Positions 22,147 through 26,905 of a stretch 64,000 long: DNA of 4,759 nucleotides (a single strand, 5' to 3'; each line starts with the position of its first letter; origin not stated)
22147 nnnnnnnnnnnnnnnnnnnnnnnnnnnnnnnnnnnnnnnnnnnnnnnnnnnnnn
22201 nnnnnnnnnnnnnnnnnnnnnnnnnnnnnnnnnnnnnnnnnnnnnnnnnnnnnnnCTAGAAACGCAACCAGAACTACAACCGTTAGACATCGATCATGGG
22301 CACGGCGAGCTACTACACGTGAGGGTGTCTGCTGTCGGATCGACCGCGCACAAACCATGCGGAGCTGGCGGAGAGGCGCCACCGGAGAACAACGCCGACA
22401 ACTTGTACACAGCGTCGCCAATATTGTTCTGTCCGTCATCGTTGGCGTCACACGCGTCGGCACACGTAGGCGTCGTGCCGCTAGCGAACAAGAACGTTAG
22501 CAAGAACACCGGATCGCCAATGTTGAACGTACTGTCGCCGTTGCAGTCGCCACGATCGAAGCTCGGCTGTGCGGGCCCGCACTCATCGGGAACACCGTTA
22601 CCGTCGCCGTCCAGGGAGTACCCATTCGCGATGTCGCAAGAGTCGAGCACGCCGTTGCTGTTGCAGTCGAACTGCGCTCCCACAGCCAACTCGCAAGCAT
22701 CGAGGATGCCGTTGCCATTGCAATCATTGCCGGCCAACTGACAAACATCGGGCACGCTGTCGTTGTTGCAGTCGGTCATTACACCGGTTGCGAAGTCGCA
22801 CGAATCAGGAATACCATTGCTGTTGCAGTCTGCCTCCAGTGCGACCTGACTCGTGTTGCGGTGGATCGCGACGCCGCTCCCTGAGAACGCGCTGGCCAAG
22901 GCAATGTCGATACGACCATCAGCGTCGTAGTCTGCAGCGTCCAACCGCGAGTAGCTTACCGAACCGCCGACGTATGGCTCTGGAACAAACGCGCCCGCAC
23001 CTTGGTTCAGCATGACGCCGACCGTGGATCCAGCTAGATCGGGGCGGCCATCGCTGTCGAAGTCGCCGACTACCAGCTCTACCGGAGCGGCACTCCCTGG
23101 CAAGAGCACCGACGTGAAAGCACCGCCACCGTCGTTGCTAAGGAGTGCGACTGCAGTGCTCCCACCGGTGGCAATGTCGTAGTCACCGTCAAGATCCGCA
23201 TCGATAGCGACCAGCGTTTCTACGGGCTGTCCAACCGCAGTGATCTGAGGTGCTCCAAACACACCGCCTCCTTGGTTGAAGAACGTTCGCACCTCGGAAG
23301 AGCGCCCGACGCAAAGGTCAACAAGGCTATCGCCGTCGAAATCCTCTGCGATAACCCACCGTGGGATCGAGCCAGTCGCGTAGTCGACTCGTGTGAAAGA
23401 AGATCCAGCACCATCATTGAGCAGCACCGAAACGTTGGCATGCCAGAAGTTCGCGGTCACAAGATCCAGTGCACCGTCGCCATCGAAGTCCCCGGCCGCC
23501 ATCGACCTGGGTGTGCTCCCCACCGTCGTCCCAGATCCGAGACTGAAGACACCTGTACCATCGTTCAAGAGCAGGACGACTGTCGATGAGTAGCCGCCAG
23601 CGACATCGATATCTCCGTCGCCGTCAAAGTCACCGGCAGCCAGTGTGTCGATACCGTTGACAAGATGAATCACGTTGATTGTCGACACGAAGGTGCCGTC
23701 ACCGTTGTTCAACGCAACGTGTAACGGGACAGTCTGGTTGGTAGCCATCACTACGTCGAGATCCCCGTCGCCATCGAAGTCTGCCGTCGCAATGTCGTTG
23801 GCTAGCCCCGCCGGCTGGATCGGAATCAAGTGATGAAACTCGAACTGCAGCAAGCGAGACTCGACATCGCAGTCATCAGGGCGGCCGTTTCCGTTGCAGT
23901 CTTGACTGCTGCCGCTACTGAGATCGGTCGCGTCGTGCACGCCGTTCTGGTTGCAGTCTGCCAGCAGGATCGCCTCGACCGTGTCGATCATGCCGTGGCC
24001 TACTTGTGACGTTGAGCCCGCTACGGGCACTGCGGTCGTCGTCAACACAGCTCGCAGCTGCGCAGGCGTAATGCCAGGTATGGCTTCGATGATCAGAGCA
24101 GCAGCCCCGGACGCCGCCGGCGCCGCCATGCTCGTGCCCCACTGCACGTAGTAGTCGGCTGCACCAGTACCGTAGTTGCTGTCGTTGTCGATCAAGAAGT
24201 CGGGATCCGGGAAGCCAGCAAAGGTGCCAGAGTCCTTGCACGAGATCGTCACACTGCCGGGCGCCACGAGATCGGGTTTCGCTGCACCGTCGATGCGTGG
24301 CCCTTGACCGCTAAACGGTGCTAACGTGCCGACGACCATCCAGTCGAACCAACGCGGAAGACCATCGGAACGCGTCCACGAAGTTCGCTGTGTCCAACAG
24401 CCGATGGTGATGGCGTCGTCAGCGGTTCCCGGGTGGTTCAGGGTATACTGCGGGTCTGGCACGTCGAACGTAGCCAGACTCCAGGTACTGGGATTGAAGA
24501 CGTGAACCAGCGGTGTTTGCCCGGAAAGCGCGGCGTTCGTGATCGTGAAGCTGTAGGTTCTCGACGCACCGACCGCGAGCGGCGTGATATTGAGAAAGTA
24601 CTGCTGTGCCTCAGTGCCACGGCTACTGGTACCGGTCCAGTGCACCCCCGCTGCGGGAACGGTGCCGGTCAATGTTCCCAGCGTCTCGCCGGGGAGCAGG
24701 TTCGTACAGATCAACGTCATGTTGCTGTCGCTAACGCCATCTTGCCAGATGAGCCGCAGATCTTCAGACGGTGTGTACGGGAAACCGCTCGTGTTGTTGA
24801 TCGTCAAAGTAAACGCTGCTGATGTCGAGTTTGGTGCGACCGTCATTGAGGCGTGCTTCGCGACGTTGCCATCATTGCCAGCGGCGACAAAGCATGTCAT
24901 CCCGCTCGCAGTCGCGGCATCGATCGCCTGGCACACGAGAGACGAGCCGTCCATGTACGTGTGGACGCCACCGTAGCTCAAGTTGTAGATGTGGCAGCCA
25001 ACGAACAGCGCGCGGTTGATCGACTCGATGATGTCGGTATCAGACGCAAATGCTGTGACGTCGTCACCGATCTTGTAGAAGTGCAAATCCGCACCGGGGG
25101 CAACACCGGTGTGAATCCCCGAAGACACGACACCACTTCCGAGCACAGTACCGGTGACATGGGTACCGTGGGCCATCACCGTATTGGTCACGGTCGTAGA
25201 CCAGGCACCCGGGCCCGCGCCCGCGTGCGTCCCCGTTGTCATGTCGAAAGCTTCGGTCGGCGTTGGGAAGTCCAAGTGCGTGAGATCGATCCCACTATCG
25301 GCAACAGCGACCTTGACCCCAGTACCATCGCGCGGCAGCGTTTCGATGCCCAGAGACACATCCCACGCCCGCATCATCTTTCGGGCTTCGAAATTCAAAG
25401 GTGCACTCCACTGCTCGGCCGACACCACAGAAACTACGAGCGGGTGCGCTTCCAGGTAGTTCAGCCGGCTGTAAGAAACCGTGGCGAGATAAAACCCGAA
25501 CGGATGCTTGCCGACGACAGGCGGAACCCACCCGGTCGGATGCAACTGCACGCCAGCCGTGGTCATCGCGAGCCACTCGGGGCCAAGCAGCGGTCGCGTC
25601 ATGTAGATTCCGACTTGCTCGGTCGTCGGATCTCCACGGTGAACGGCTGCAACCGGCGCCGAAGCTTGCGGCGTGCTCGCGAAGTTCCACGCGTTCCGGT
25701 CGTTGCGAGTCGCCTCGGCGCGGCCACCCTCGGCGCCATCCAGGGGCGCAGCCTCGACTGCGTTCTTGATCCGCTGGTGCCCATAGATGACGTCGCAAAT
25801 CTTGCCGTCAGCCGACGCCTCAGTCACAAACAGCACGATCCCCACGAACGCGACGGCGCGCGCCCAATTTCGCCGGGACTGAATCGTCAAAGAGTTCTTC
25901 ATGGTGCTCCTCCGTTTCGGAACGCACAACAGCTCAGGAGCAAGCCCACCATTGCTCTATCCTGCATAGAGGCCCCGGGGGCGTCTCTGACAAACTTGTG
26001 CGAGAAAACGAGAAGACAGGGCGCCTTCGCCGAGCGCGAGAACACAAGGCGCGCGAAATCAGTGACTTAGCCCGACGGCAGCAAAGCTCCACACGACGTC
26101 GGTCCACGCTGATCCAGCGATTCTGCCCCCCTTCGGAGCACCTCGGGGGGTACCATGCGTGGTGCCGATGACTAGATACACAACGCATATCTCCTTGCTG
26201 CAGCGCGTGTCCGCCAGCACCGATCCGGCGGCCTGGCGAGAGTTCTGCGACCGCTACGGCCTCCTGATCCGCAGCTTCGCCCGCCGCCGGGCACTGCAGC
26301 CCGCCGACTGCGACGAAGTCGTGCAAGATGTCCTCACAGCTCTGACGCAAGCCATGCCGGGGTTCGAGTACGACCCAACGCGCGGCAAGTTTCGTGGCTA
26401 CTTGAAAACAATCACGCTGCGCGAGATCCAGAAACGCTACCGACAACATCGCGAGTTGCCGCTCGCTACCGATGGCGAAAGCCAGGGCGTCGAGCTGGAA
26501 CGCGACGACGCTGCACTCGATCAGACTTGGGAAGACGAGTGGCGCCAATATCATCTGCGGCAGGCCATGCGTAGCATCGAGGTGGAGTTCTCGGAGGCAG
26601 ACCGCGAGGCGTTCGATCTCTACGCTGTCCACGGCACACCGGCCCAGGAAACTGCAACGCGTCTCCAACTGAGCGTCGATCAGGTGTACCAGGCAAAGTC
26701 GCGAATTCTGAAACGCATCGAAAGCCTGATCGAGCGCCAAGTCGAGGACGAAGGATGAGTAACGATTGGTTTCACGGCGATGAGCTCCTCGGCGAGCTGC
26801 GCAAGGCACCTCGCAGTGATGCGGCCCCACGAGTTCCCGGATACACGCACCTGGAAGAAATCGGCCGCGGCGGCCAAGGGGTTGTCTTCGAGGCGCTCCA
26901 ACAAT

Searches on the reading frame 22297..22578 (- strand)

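Call 15: search_protein_families(library=pfam, proteins=[window:22297-22578:-], max_evalue=10)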
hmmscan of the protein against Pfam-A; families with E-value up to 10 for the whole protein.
seq(94 aa): 1 family
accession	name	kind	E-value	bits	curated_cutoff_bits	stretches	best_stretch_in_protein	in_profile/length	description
PF00404.24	Dockerin_1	-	0.0043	17.6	22.9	1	10-56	2-49/57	Dockerin type I domain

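Call 16: search_protein_families(library=ncbifam, proteins=[window:22297-22578:-], max_evalue=10)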
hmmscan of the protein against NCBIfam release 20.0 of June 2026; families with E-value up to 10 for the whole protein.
seq(94 aa): 1 family
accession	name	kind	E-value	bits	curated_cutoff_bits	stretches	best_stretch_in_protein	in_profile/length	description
NF049990.1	CellobisidaseCelK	equivalog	0.13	10.3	1700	1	8-56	828-875/889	cellulose 1,4-beta-cellobiosidase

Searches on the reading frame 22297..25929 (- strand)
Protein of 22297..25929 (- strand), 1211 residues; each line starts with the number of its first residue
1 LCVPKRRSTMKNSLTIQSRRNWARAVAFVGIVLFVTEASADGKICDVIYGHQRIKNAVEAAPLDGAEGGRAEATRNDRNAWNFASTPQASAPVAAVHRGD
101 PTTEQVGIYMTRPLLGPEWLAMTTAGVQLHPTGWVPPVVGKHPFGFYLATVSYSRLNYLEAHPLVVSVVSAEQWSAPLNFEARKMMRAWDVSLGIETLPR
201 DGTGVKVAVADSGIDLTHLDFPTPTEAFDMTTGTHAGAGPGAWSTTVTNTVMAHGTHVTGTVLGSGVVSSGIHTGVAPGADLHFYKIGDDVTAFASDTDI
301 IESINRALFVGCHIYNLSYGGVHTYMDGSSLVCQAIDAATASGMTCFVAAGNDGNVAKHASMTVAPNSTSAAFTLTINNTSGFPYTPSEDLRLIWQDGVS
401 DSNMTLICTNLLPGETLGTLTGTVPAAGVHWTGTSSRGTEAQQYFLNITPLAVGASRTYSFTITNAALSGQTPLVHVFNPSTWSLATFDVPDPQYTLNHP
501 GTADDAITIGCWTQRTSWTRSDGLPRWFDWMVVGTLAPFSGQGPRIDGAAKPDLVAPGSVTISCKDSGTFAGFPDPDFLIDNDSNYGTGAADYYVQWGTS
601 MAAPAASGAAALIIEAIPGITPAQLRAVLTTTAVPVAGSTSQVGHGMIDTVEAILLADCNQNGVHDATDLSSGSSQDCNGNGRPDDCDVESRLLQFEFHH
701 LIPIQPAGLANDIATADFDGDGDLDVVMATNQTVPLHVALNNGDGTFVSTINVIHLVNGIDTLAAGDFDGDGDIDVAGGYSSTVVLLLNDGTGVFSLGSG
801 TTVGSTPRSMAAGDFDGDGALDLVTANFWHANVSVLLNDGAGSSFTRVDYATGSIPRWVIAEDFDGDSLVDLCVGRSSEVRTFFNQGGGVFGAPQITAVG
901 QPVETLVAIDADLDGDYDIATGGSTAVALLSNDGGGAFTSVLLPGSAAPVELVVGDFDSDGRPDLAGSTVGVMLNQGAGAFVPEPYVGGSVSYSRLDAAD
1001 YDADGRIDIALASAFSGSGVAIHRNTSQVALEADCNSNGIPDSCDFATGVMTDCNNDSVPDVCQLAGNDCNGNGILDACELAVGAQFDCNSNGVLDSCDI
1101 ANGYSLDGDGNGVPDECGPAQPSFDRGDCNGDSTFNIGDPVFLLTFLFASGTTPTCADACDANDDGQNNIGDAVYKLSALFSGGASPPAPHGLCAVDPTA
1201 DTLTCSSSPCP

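Call 11: search_protein_families(library=pfam, proteins=[window:22297-25929:-], max_evalue=0.1)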
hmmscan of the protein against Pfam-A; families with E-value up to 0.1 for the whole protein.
window:22297-25929:- (1211 aa): 3 families
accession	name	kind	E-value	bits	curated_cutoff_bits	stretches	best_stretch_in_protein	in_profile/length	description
PF00082.27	Peptidase_S8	-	3e-47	161.7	21.8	1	202-646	1-288/288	Subtilase family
PF13517.12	FG-GAP_3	-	5.5e-37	126.6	26.9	6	717-777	1-60/61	FG-GAP-like repeat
PF01839.29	FG-GAP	-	1.7e-13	50.5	22.1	3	807-827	2-22/37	FG-GAP repeat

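Call 12: search_protein_families(library=ncbifam, proteins=[window:22297-25929:-], max_evalue=0.1)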
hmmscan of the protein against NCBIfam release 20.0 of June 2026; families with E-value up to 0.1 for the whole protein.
window:22297-25929:- (1211 aa): 6 families
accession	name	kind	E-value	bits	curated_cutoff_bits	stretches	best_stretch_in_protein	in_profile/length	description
TIGR03921.1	T7SS_mycosin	equivalog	4.4e-22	78.7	278.75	2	594-662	224-293/353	type VII secretion-associated serine protease mycosin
NF040553.1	SGO_0316_fam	subfamily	4e-10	38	1400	2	252-353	358-464/1486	SGO_0316/SGO_0317 family LPXTG-anchored serine peptidase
NF051851.1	AtpSerPepEprS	equivalog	2e-09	36.1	1700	2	592-651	296-360/988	autotransporter serine peptidase EprS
NF033595.1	denti_PrtP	equivalog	2.2e-06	26.6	300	1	554-654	414-502/606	dentilisin complex serine proteinase subunit PrtP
NF040809.1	germ_prot_CspBA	exception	7.1e-05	20.6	1250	1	487-571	958-1025/1099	bifunctional germination protease/germinant receptor pseudoprotease CspBA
TIGR03895.1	protease_PatA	subfamily_domain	0.00039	19.3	421.05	1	254-357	1-103/606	PatA/PatG family cyanobactin maturation protease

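Call 27: find_encoding_contigs(protein=window:22297-25902:-, flank=10000, max_places=4)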
Protein seq(1202 aa) (1202 aa): no gene with exactly this product is on record in the collection.

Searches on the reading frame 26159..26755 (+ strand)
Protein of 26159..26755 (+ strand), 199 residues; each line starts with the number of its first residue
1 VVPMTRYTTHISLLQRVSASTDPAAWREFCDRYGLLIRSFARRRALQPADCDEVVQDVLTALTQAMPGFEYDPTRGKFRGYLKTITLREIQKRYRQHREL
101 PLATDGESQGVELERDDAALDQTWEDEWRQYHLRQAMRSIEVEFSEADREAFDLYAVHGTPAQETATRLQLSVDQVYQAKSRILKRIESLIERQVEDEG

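Call 52: search_protein_families(library=pfam, proteins=[window:26159-26755:+], max_evalue=0.001)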
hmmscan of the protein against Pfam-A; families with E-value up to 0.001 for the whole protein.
window:26159-26755:+ (199 aa): 2 families
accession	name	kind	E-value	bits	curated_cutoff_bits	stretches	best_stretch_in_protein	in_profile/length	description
PF04542.20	Sigma70_r2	-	2.1e-11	43.9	24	1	31-98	3-69/71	Sigma-70 region 2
PF08281.18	Sigma70_r4_2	-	9.2e-06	25.7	25.7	1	146-187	13-54/54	Sigma-70, region 4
